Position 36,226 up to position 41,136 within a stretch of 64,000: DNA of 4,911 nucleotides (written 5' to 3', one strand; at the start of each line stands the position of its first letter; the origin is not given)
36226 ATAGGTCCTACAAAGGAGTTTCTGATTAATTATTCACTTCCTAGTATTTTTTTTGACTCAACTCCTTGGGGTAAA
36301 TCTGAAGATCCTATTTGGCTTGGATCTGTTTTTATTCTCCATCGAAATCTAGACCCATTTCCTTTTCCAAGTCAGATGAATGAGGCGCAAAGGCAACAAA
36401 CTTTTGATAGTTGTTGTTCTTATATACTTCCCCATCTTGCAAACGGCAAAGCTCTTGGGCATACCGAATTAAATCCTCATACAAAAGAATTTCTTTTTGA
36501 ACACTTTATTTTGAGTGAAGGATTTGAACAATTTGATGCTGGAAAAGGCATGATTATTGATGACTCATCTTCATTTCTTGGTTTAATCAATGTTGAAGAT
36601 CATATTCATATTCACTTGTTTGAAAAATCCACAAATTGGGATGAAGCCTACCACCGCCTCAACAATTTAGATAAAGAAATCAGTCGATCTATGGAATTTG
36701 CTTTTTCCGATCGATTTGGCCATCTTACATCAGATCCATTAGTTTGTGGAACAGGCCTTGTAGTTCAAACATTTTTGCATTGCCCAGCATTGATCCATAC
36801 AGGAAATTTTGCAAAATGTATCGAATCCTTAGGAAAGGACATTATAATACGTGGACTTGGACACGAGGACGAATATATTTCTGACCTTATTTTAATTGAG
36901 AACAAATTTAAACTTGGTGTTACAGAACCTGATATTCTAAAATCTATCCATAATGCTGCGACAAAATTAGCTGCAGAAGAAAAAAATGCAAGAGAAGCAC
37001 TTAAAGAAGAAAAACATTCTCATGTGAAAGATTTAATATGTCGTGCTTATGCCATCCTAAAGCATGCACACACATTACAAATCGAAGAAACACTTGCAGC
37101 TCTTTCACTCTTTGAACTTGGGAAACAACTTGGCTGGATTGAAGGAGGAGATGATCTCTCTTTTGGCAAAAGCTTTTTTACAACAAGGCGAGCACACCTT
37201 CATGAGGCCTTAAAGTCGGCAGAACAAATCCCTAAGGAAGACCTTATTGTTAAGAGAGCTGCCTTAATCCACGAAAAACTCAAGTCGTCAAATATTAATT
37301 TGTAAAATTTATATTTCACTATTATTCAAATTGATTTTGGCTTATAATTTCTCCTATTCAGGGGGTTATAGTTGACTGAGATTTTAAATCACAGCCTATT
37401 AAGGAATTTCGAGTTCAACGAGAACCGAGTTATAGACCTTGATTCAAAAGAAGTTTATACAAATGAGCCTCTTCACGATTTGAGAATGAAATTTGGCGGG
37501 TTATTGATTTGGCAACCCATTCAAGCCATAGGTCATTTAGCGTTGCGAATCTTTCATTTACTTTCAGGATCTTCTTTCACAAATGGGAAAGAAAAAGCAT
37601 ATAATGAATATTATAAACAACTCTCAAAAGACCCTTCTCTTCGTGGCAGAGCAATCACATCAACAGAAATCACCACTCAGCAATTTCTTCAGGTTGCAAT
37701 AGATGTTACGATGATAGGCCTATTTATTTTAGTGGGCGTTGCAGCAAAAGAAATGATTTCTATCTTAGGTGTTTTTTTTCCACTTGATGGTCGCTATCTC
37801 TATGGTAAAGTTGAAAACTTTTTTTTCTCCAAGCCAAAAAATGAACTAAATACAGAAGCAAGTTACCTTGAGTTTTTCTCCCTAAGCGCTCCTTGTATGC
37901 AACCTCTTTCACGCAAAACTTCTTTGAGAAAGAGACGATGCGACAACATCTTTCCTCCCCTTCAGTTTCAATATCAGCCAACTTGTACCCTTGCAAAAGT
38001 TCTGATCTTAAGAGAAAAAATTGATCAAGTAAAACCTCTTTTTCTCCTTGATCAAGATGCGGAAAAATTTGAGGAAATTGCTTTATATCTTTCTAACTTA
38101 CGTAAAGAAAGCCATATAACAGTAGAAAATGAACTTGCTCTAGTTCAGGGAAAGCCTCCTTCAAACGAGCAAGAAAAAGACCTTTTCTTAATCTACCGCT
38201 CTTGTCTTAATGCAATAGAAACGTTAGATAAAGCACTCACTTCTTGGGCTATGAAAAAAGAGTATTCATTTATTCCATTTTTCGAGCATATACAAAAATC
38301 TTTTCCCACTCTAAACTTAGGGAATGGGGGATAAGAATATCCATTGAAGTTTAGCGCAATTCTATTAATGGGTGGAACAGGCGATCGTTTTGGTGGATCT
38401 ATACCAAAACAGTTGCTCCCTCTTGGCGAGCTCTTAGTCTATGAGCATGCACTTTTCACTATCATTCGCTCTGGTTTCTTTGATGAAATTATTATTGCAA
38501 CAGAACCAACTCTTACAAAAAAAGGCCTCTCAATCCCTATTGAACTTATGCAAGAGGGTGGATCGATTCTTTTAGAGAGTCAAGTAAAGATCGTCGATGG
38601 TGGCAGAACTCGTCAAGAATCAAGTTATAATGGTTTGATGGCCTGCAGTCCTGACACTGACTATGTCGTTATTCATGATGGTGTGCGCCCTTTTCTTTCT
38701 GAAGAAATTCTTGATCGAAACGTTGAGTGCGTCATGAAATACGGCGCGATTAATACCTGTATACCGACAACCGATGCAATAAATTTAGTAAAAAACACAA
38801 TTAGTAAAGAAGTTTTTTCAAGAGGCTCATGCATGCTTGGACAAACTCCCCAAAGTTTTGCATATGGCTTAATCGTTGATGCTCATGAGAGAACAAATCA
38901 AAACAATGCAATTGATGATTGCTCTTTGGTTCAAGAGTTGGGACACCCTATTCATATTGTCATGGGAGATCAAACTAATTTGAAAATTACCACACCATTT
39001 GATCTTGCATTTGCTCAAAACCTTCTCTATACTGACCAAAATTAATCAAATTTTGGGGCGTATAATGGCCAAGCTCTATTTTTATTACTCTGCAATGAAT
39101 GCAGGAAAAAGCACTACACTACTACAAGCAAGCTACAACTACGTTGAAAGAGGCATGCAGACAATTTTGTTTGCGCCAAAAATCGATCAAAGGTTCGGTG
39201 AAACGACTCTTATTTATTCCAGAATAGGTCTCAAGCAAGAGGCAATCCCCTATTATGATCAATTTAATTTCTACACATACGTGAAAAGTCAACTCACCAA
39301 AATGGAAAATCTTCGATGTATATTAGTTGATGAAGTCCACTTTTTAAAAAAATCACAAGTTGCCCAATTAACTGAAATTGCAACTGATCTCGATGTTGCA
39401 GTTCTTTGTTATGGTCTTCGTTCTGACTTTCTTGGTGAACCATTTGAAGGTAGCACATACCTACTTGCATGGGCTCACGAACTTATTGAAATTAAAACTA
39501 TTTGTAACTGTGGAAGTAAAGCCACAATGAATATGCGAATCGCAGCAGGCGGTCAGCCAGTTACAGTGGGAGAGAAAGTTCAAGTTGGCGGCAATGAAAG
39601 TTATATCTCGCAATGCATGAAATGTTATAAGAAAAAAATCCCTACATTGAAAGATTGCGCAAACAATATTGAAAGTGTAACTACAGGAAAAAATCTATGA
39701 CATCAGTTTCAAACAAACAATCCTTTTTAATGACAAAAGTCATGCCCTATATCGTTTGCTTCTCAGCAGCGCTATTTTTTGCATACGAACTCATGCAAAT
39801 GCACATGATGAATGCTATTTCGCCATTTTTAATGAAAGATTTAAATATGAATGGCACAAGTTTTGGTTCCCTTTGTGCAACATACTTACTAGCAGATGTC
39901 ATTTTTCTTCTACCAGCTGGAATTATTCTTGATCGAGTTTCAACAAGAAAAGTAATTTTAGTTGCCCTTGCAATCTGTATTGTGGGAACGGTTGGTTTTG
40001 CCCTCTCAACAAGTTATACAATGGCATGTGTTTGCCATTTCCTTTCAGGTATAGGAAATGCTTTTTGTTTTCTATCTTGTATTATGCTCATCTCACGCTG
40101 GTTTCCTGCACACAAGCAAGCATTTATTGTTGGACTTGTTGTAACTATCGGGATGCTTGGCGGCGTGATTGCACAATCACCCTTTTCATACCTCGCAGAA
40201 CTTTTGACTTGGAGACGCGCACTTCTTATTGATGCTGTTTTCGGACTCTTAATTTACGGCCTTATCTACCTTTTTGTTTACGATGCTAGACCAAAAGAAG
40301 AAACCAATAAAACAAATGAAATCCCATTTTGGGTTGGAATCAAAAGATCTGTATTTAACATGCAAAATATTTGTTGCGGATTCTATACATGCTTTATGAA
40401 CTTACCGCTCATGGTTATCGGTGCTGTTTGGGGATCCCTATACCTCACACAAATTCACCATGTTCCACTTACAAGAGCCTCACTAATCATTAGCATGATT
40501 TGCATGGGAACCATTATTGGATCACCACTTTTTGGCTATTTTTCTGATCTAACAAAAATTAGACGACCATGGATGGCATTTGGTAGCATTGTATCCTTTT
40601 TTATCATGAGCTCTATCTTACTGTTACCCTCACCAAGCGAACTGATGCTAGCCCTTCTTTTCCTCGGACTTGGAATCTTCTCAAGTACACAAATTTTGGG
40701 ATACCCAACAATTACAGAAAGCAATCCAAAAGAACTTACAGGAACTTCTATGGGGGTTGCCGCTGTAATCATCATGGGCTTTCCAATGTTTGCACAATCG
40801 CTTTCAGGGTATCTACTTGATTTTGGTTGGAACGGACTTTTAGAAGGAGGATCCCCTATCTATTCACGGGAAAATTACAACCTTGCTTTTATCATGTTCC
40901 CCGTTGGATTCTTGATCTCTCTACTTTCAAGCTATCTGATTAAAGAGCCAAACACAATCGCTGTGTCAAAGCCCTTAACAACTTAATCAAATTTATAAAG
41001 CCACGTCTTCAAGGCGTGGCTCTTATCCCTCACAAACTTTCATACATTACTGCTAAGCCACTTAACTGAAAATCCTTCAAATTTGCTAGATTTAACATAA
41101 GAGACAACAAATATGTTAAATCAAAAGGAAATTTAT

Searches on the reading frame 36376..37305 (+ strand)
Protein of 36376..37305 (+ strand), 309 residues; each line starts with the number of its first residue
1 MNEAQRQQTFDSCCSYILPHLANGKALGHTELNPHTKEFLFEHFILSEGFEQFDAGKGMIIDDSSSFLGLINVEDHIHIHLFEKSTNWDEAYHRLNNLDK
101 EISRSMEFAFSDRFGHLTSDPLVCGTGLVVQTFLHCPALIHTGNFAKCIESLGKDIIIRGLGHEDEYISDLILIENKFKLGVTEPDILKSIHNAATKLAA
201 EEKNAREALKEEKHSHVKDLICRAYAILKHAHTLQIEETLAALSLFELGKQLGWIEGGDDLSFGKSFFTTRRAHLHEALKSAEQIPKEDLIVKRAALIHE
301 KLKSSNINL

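Call 15: search_protein_families(library=pfam, proteins=[window:36376-37305:+], max_evalue=0.001)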
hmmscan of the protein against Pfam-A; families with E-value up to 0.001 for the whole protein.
window:36376-37305:+ (309 aa): 1 family
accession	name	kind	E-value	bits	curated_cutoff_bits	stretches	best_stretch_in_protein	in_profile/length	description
PF00217.24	ATP-gua_Ptrans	-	1e-33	116.9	22.4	1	22-204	17-202/203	ATP:guanido phosphotransferase, C-terminal catalytic domain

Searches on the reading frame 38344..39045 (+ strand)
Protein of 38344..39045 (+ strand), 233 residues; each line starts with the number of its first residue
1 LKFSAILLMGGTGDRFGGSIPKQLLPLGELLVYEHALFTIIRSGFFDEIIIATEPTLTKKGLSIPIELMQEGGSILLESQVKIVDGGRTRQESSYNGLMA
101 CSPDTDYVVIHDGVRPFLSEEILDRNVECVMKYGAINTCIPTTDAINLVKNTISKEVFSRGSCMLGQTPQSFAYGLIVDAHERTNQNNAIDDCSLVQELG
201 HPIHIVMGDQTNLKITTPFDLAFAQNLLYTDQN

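Call 15: search_protein_families(library=pfam, proteins=[window:38344-39045:+], max_evalue=0.001)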
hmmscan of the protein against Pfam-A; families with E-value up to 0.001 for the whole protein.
window:38344-39045:+ (233 aa): 2 families
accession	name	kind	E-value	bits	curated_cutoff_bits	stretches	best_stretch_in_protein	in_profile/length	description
PF01128.25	IspD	-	9.7e-42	143.6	27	1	5-228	3-219/221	2-C-methyl-D-erythritol 4-phosphate cytidylyltransferase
PF12804.13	NTP_transf_3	-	7.8e-07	29.8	27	1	5-142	1-122/160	MobA-like NTP transferase domain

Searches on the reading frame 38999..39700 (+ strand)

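Call 15: search_protein_families(library=pfam, proteins=[window:38999-39700:+], max_evalue=0.001)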
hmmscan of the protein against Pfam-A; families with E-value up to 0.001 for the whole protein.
window:38999-39700:+ (233 aa): 2 families
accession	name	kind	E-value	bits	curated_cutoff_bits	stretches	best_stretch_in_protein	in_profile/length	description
PF00265.24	TK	-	3e-46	157.9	20.6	1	24-210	1-176/176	Thymidine kinase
PF13604.12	AAA_30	-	0.00074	19.7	27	0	35-139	29-123/191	AAA domain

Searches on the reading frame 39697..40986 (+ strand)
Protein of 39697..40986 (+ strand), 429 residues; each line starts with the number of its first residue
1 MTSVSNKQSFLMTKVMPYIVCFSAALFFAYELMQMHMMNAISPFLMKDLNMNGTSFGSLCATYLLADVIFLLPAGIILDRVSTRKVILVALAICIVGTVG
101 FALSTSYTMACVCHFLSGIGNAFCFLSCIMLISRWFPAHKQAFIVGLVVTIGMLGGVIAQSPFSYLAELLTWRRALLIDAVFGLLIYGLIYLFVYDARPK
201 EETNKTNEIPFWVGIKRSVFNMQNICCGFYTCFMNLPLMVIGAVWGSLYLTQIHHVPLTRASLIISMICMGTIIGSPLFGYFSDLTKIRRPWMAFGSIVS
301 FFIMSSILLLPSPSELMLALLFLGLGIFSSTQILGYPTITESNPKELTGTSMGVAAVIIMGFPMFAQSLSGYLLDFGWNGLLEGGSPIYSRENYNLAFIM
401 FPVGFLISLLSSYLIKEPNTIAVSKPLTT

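Call 15: search_protein_families(library=pfam, proteins=[window:39697-40986:+], max_evalue=0.001)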
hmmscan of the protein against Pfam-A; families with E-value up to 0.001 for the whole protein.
window:39697-40986:+ (429 aa): 3 families
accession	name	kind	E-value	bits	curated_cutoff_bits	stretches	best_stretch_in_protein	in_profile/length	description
PF07690.21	MFS_1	-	8.5e-49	166.8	33.4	2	28-359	6-339/347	Major Facilitator Superfamily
PF12832.13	MFS_1_like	-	2.9e-13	50.1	25.2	2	15-153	210-347/373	MFS_1 like family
PF13347.12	MFS_2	-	5.5e-08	32.2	27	2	25-134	230-341/427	MFS/sugar transport protein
